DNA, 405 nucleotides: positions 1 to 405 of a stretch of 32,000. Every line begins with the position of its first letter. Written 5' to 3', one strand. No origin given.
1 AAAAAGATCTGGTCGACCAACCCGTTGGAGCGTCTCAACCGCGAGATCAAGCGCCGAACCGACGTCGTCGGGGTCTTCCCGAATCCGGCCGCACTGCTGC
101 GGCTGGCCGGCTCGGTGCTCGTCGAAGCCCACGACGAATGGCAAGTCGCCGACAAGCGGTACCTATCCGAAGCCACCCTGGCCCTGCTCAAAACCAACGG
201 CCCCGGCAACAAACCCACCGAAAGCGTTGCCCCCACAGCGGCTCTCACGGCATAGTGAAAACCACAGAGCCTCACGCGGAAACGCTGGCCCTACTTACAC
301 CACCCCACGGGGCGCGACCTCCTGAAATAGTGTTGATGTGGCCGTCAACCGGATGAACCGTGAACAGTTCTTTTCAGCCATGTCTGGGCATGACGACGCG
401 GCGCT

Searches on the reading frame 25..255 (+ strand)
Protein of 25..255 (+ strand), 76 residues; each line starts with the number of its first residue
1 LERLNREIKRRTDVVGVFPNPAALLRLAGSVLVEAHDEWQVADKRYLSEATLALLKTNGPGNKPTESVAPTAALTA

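Call 3: search_protein_families(library=pfam, proteins=[window:25-255:+], max_evalue=0.01)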
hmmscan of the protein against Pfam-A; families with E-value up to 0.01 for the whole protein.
window:25-255:+ (76 aa): 1 family
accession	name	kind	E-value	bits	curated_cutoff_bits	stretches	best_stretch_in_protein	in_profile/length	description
PF00872.24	Transposase_mut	-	5.6e-12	45.7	21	1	1-41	338-378/379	Transposase, Mutator family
